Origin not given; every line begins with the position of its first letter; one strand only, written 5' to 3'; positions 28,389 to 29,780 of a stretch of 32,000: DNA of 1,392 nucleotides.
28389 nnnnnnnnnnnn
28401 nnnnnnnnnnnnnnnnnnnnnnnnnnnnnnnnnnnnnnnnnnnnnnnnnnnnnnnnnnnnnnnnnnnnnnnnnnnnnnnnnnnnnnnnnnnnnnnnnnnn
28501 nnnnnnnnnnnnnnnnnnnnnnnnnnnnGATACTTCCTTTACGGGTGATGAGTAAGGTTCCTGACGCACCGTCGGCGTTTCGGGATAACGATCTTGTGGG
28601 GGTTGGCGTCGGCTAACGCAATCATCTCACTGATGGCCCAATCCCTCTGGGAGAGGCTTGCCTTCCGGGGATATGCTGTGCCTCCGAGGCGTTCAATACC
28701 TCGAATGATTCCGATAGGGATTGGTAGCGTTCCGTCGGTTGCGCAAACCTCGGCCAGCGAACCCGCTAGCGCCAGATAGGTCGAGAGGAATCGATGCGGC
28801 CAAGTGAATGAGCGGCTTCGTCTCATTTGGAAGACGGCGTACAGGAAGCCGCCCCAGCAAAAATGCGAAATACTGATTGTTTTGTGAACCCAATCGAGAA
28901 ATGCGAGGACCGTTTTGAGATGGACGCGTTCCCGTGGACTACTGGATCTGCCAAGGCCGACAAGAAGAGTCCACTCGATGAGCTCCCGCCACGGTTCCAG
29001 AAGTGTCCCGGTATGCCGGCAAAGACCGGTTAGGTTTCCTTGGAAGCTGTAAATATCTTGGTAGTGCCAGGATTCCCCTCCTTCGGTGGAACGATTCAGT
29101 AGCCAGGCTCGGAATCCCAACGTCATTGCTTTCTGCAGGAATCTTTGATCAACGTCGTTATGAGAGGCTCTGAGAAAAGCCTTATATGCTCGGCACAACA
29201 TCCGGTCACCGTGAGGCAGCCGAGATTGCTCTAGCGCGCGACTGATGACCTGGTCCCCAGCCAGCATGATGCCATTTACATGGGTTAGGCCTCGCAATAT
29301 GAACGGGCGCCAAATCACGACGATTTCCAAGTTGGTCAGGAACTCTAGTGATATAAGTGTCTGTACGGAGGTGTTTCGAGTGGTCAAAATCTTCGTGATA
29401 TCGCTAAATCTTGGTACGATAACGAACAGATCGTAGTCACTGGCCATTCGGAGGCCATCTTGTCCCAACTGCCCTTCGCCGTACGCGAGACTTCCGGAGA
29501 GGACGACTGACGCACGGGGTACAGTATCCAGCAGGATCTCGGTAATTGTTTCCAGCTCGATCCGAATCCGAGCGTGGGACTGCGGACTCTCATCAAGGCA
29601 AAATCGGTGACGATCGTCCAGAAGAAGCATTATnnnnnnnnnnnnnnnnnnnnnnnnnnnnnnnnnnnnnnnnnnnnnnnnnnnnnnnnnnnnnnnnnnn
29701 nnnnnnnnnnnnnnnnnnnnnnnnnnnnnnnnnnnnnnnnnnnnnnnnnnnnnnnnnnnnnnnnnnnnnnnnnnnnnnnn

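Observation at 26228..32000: Orphan five-gene operon GT4 - CE4 deacetylase - NTase-fold - FAAL - DUF360: candidate pathway to an N-acylated aminosugar conjugate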

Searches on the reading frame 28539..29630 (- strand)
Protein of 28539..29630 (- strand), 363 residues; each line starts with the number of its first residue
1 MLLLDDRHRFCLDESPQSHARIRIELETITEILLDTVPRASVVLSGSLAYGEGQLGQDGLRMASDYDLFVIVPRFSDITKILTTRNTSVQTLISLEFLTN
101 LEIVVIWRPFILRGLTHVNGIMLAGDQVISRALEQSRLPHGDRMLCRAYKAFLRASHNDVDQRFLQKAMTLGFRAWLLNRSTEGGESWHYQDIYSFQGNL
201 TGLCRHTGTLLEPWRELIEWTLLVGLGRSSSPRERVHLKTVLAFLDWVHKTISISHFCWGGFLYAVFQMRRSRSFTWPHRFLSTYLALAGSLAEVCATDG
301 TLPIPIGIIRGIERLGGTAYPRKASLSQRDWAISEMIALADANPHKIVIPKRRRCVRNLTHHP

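Call 4: search_protein_families(library=pfam, proteins=[window:28539-29630:-], max_evalue=0.01)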
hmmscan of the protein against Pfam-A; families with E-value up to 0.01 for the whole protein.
window:28539-29630:- (363 aa): 1 family
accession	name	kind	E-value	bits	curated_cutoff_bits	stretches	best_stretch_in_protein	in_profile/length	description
PF01909.29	NTP_transf_2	-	0.0052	17.6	21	0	27-78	2-46/93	Nucleotidyltransferase domain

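Call 8: search_protein_families(library=ncbifam, proteins=[window:28539-29630:-], max_evalue=0.01)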
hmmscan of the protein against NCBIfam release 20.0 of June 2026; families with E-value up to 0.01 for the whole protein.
window:28539-29630:- (363 aa): 0 families

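Call 11: find_homologous_proteins(query=window:28539-29630:-, max_evalue=0.001)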
Query window:28539-29630:- (363 aa): 12 proteins with E <= 0.001 among 6385 candidates.
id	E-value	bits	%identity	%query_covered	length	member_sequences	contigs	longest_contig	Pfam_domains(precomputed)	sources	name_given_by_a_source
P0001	5.6e-222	755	92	100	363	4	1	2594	-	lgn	-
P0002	6.2e-135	468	60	99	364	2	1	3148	-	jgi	-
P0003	2.5e-119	417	60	88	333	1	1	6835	-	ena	-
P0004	4.6e-119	416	55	99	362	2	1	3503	-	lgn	-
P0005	1.4e-118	414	56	98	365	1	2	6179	-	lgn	-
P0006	1.5e-118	414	55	99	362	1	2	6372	-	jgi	jgi:predicted nucleotidyltransferase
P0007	2.8e-116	407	53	99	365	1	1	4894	-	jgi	-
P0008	6.5e-116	406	54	99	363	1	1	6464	-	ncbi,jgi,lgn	jgi:hypothetical protein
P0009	9.0e-116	405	54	99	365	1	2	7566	-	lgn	-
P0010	2.5e-115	404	54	99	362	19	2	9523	-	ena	-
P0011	1.5e-111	391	53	99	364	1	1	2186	-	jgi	jgi:hypothetical protein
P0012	1.5e-63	233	49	67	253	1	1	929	-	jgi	jgi:hypothetical protein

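Call 12: find_encoding_contigs(protein=P0010, flank=10000, max_places=3)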
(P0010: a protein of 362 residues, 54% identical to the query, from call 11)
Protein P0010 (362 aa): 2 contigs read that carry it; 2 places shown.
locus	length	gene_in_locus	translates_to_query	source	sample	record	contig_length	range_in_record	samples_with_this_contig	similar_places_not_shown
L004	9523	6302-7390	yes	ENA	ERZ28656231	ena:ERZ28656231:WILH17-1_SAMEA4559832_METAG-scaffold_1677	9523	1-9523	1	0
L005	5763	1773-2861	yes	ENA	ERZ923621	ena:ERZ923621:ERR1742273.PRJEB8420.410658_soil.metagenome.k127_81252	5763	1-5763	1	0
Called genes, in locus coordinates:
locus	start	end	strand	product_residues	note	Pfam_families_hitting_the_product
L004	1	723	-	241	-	?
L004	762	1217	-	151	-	-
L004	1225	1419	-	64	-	PF25436:BSD2_CRD (faint)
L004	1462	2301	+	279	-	-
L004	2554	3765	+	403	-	PF02786:CPSase_L_D2 (faint)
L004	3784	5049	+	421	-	PF13439:Glyco_transf_4, PF13579:Glyco_trans_4_4, PF20706:GT4-conflict, PF00534:Glycos_transf_1, PF13692:Glyco_trans_1_4, PF13524:Glyco_trans_1_2 (weak)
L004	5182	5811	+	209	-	PF01522:Polysacc_deac_1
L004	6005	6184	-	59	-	-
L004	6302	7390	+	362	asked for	-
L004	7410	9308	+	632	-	PF00501:AMP-binding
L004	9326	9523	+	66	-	?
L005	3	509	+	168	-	?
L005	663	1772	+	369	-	PF01522:Polysacc_deac_1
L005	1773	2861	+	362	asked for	-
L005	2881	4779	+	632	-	PF00501:AMP-binding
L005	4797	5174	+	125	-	PF04020:Phage_holin_4_2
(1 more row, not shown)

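Call 13: find_encoding_contigs(protein=P0009, flank=10000, max_places=3)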
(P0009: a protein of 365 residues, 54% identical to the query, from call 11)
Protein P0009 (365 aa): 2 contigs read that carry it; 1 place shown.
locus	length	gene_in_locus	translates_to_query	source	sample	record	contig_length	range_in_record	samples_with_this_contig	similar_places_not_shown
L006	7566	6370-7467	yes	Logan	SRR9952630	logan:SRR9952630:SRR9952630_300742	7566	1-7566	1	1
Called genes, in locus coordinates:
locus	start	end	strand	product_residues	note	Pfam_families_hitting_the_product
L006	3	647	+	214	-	?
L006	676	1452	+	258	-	PF13489:Methyltransf_23 (weak), PF08241:Methyltransf_11, PF13649:Methyltransf_25 (weak)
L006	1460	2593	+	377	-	PF00535:Glycos_transf_2, PF13641:Glyco_tranf_2_3, PF13506:Glyco_transf_21 (faint), PF13632:Glyco_trans_2_3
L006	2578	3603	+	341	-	PF13527:Acetyltransf_9 (weak)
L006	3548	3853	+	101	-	-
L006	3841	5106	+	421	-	PF08323:Glyco_transf_5 (faint), PF13439:Glyco_transf_4, PF13579:Glyco_trans_4_4, PF20706:GT4-conflict, PF00534:Glycos_transf_1, PF13692:Glyco_trans_1_4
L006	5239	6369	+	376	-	PF01522:Polysacc_deac_1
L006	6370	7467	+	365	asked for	-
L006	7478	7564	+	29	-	?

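Call 14: find_encoding_contigs(protein=P0008, flank=10000, max_places=3)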
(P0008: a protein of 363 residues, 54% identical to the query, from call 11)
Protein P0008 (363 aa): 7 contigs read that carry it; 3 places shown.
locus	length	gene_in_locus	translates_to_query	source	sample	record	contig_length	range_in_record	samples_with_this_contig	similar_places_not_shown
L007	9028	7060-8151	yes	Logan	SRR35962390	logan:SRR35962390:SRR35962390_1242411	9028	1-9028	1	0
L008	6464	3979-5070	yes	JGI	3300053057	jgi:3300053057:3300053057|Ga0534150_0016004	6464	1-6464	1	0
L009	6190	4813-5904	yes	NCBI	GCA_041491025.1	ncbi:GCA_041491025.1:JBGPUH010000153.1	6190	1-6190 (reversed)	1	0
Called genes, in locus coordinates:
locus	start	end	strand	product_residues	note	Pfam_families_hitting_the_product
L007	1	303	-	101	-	?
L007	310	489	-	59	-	-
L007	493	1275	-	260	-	PF13115:YtkA, PF23892:Ig_CycH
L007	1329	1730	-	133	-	-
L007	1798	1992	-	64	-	-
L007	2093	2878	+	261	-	-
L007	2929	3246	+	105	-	PF00076:RRM_1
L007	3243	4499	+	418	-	PF02786:CPSase_L_D2 (faint)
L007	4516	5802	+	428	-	PF13439:Glyco_transf_4, PF13579:Glyco_trans_4_4, PF20706:GT4-conflict, PF00534:Glycos_transf_1, PF13692:Glyco_trans_1_4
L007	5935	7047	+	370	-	PF01522:Polysacc_deac_1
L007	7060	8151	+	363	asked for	-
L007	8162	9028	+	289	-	?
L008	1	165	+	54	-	?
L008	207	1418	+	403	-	PF02786:CPSase_L_D2 (faint)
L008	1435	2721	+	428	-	PF13439:Glyco_transf_4, PF13579:Glyco_trans_4_4, PF20706:GT4-conflict, PF00534:Glycos_transf_1, PF13692:Glyco_trans_1_4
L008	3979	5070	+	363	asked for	-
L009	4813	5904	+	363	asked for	-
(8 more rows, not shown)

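Call 16: search_solved_structures(query=window:28539-29630:-, max_evalue=10)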
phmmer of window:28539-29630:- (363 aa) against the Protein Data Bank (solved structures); distinct sequences matched with E-value up to 10: 0.

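Call 20: find_related_loci(query=A1, collection=genome_contigs, flank=10000)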
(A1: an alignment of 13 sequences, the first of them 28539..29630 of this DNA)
Query A1 (363 aa) in genome_contigs; peptide patterns used: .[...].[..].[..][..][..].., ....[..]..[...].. (x = any residue, [..] = any of these).
16 stretches matched a pattern; 1 encode a relative of the query (tblastn E <= 1e-3); 1 distinct loci.
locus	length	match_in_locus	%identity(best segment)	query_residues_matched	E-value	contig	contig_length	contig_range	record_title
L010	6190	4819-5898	54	2-362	5e-122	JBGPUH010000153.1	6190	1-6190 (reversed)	MAG: Candidatus Methylomirabilis sp. isolate OBJ1_062018_110_48 k141_2248522_length_6190_cov_19.0212, whole genome shotg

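Call 24: search_protein_families(library=pfam, proteins=[L007:3243-4499:+, L007:2093-2878:+, L006:2578-3603:+, L006:1460-2593:+], max_evalue=0.1)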
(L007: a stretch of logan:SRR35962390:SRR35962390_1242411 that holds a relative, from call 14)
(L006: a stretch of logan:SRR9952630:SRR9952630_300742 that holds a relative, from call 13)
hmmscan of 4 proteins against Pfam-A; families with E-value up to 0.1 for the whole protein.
L007:3243-4499:+ (418 aa): 1 family
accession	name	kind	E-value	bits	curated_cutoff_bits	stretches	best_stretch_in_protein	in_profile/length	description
PF02786.22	CPSase_L_D2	-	2.2e-05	24.5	19.8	1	275-340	140-206/211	Carbamoyl-phosphate synthase L chain, ATP binding domain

L007:2093-2878:+ (261 aa): 2 families
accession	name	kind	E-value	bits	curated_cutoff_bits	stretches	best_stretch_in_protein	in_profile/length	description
PF13452.11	FAS1_DH_region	-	0.035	14.7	22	0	193-222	14-47/132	FAS1-like, dehydratase domain region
PF19019.6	Phlebo_G2_C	-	0.081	13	25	0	140-187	83-130/171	Phlebovirus glycoprotein G2 C-terminal domain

L006:2578-3603:+ (341 aa): 1 family
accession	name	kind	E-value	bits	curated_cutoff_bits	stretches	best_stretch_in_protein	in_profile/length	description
PF13527.13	Acetyltransf_9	-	4.9e-07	30.2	25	1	16-133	2-113/127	Acetyltransferase (GNAT) domain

L006:1460-2593:+ (377 aa): 7 families
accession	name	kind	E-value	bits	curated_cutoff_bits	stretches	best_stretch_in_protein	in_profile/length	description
PF00535.33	Glycos_transf_2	-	3.2e-24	86.2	23.3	1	4-195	1-164/168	Glycosyl transferase family 2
PF13641.12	Glyco_tranf_2_3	-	4.5e-20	73.1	27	1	3-252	3-228/230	Glycosyltransferase like family 2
PF13632.12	Glyco_trans_2_3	-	3.2e-10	40.6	27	1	175-258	65-143/198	Glycosyl transferase family group 2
PF13506.12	Glyco_transf_21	-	1.8e-06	28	21.7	1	180-251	99-172/174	Glycosyl transferase family 21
PF10111.15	Glyco_tranf_2_2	-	0.00014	21.9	27.3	1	38-239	30-220/276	Glycosyltransferase like family 2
PF13704.12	Glyco_tranf_2_4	-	0.039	14.9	27.5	0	34-74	16-58/98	Glycosyl transferase family 2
PF13712.12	Glyco_tranf_2_5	-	0.047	13.8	27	0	177-250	132-201/210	Glycosyltransferase like family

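Call 31: predict_structure(alignment_id=A1)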
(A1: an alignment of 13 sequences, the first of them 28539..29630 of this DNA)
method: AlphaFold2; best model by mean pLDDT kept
length: 363 residues; sequences in the alignment: 13
mean_pLDDT: 43.7   pTM: 0.29
mean pLDDT of the five models: 43.7, 43.0, 41.5, 39.5, 39.2
residues with pLDDT >= 90: 0; 70-90: 29; 50-70: 70; < 50: 264
segments of 3 or more residues with pLDDT < 50: 1-16, 18-142, 156-160, 177-214, 222-227, 229-242, 245-280, 343-363
pLDDT, mean of each block of 10 residues (from residue 1): 32 42 46 39 27 26 28 31 40 34 29 29 30 38 52 51 59 50 34 34 43 50 48 45 47 35 39 39 58 71 75 66 70 72 35 29 29
secondary structure, 60 per line:
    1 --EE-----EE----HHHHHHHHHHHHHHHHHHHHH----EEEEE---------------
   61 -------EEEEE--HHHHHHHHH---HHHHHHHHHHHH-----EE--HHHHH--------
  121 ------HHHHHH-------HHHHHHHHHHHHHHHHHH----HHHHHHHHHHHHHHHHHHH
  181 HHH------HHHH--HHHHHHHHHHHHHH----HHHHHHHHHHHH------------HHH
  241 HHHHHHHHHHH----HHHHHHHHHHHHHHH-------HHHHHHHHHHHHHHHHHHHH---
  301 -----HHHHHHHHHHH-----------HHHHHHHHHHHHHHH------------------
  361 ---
elements in order: H16-36 E41-45 E68-72 H75-83 H87-98 H108-112 H127-132 H140-157 H162-183 H190-193 H196-209 H214-225 H238-251 H256-270 H278-297 H306-316 H328-342

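Call 32: search_protein_representatives(alignment_id=A1)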
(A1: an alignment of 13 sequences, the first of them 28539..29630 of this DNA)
Query: 13 sequences, 363 profile positions. Proteins with E-value up to 0.001 (for the whole library): 52; up to 1e-10: 36; up to 1e-30: 4. The best 52 are listed.
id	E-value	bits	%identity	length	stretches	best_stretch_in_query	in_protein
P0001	4.8e-190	647.6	-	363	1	3-361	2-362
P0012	1.3e-120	419.2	-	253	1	111-359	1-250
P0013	4.9e-59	216.6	-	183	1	184-356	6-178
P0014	5.6e-41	157.1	-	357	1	11-346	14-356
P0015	1.8e-29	119.3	-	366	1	9-353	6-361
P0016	2.0e-29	119.1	-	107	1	63-139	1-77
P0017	5.7e-29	117.6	-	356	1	6-273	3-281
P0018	1.7e-27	112.8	-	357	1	8-272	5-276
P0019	2.4e-25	105.7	-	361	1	10-235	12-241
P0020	5.1e-23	98.1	-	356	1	8-272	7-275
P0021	7.6e-21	90.9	-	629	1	7-203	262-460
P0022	4.3e-20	88.4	-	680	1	16-289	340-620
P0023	4.4e-19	85.1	-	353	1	9-282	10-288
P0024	2.2e-18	82.8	-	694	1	14-181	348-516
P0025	3.4e-18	82.2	-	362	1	7-183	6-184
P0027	5.0e-17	78.3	-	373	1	8-346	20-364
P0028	6.0e-17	78.1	-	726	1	13-224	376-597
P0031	8.9e-17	77.5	-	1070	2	11-187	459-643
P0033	3.9e-16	75.4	-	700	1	16-214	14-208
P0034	8.2e-16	74.3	-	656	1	16-183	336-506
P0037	2.5e-14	69.5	-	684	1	18-179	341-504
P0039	7.4e-14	67.9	-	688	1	13-183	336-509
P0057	6.2e-05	38.5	-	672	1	14-183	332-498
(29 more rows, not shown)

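Call 33: search_protein_families(library=pfam, proteins=[P0021, P0022, P0024, P0028, P0031, P0033, P0034, P0037, P0039, P0057], max_evalue=0.001)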
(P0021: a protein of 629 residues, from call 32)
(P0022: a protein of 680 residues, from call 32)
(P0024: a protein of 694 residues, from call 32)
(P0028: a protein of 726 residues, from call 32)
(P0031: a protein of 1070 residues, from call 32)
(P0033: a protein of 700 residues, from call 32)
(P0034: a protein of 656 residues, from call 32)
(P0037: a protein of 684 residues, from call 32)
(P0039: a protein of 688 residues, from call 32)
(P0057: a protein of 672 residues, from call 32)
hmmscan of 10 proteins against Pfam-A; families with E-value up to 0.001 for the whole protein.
P0021 (629 aa): 0 families

P0022 (680 aa): 4 families
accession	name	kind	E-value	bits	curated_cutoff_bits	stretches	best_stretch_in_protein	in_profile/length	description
PF00535.33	Glycos_transf_2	-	3.1e-31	109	23.3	1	9-163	1-164/168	Glycosyl transferase family 2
PF13641.12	Glyco_tranf_2_3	-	3.7e-18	66.8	27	1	6-216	1-224/230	Glycosyltransferase like family 2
PF10111.15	Glyco_tranf_2_2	-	7.5e-08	32.6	27.3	1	9-102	1-101/276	Glycosyltransferase like family 2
PF13632.12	Glyco_trans_2_3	-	9.4e-07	29.3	27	1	87-228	3-145/198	Glycosyl transferase family group 2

P0024 (694 aa): 4 families
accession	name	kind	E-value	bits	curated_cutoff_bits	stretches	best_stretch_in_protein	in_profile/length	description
PF00535.33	Glycos_transf_2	-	8e-29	101.2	23.3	1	14-171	1-167/168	Glycosyl transferase family 2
PF13641.12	Glyco_tranf_2_3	-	1.7e-20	74.4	27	1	11-221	1-224/230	Glycosyltransferase like family 2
PF13632.12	Glyco_trans_2_3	-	1.2e-08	35.5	27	1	90-270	1-182/198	Glycosyl transferase family group 2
PF10111.15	Glyco_tranf_2_2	-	1.9e-07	31.3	27.3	1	36-108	23-102/276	Glycosyltransferase like family 2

P0028 (726 aa): 4 families
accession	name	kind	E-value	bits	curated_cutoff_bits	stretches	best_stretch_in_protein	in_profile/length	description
PF00535.33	Glycos_transf_2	-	1.3e-28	100.5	23.3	1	51-208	1-166/168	Glycosyl transferase family 2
PF13641.12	Glyco_tranf_2_3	-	6.7e-20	72.5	27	1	50-261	3-226/230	Glycosyltransferase like family 2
PF13632.12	Glyco_trans_2_3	-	4.3e-10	40.2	27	1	127-275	1-145/198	Glycosyl transferase family group 2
PF10111.15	Glyco_tranf_2_2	-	7e-10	39.3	27.3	1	52-137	2-94/276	Glycosyltransferase like family 2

P0031 (1070 aa): 3 families
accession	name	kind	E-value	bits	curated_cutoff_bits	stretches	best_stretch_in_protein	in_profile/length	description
PF04055.27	Radical_SAM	-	1.5e-14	54.9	29.5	1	200-358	3-162/166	Radical SAM superfamily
PF02310.24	B12-binding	-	1.8e-10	41.1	32.1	1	21-138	10-120/121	B12 binding domain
PF01909.29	NTP_transf_2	-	0.00094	20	21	0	477-534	3-57/93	Nucleotidyltransferase domain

P0033 (700 aa): 5 families
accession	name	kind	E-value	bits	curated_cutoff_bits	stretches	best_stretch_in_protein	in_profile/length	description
PF00535.33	Glycos_transf_2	-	2.8e-24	86.4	23.3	1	382-526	1-151/168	Glycosyl transferase family 2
PF13641.12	Glyco_tranf_2_3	-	3.5e-16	60.3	27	1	381-596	3-228/230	Glycosyltransferase like family 2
PF13632.12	Glyco_trans_2_3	-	2.7e-09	37.6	27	1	460-641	2-185/198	Glycosyl transferase family group 2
PF13712.12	Glyco_tranf_2_5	-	2.3e-05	24.7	27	1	445-493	42-90/210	Glycosyltransferase like family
PF10111.15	Glyco_tranf_2_2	-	0.00011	22.2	27.3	1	411-561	29-198/276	Glycosyltransferase like family 2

P0034 (656 aa): 3 families
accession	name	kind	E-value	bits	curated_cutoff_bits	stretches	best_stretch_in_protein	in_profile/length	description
PF00535.33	Glycos_transf_2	-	3.6e-26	92.5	23.3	1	16-123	1-112/168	Glycosyl transferase family 2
PF13641.12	Glyco_tranf_2_3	-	4.6e-19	69.8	27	1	15-222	3-223/230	Glycosyltransferase like family 2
PF10111.15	Glyco_tranf_2_2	-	2.9e-07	30.7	27.3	0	16-100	1-92/276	Glycosyltransferase like family 2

P0037 (684 aa): 3 families
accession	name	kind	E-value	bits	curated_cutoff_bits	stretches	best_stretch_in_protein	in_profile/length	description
PF00535.33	Glycos_transf_2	-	1.8e-29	103.3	23.3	1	12-168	1-167/168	Glycosyl transferase family 2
PF13641.12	Glyco_tranf_2_3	-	5e-18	66.4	27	1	9-222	1-228/230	Glycosyltransferase like family 2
PF10111.15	Glyco_tranf_2_2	-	9.4e-11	42.1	27.3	1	12-96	1-93/276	Glycosyltransferase like family 2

P0039 (688 aa): 5 families
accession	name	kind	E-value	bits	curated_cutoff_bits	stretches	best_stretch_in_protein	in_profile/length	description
PF00535.33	Glycos_transf_2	-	3.5e-30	105.6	23.3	1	8-164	1-166/168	Glycosyl transferase family 2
PF13641.12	Glyco_tranf_2_3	-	1.8e-18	67.8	27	1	7-205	3-214/230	Glycosyltransferase like family 2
PF10111.15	Glyco_tranf_2_2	-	8.2e-12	45.6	27.3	1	8-102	1-102/276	Glycosyltransferase like family 2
PF13632.12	Glyco_trans_2_3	-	1.5e-06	28.6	27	1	84-272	1-162/198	Glycosyl transferase family group 2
PF13506.12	Glyco_transf_21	-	6.7e-06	26.1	21.7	1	75-187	24-140/174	Glycosyl transferase family 21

P0057 (672 aa): 4 families
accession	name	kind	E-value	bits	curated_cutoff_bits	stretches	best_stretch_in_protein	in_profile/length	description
PF00535.33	Glycos_transf_2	-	2e-27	96.6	23.3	1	11-132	1-127/168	Glycosyl transferase family 2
PF13641.12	Glyco_tranf_2_3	-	1e-18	68.6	27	1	8-222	1-229/230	Glycosyltransferase like family 2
PF10111.15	Glyco_tranf_2_2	-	6.7e-10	39.3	27.3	1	11-96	1-94/276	Glycosyltransferase like family 2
PF13632.12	Glyco_trans_2_3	-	4.7e-09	36.8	27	1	90-270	5-166/198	Glycosyl transferase family group 2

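Call 34: find_encoding_contigs(protein=P0014, flank=10000, max_places=3)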
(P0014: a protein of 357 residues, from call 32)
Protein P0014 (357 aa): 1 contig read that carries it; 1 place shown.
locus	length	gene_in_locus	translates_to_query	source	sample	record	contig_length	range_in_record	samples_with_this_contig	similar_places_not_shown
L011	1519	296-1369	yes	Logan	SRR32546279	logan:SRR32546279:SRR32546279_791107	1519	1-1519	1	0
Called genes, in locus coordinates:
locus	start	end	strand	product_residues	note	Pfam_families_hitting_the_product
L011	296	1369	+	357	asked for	-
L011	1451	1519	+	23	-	?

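Call 38: search_solved_structures(query=A2, max_evalue=10, show_alignments=3)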
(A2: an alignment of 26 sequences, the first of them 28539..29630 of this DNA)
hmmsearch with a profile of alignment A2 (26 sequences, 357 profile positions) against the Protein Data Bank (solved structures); distinct sequences matched with E-value up to 10: 3.
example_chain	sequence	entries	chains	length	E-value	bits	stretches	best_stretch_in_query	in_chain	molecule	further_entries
7eko_N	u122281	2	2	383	0.72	11.9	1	99-238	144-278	ATP-dependent Clp protease proteolytic subunit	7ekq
2x6q_A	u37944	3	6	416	0.83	11.7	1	26-73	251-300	TREHALOSE-SYNTHASE TRET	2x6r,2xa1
2xa2_A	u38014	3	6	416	0.84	11.6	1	26-73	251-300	TREHALOSE-SYNTHASE TRET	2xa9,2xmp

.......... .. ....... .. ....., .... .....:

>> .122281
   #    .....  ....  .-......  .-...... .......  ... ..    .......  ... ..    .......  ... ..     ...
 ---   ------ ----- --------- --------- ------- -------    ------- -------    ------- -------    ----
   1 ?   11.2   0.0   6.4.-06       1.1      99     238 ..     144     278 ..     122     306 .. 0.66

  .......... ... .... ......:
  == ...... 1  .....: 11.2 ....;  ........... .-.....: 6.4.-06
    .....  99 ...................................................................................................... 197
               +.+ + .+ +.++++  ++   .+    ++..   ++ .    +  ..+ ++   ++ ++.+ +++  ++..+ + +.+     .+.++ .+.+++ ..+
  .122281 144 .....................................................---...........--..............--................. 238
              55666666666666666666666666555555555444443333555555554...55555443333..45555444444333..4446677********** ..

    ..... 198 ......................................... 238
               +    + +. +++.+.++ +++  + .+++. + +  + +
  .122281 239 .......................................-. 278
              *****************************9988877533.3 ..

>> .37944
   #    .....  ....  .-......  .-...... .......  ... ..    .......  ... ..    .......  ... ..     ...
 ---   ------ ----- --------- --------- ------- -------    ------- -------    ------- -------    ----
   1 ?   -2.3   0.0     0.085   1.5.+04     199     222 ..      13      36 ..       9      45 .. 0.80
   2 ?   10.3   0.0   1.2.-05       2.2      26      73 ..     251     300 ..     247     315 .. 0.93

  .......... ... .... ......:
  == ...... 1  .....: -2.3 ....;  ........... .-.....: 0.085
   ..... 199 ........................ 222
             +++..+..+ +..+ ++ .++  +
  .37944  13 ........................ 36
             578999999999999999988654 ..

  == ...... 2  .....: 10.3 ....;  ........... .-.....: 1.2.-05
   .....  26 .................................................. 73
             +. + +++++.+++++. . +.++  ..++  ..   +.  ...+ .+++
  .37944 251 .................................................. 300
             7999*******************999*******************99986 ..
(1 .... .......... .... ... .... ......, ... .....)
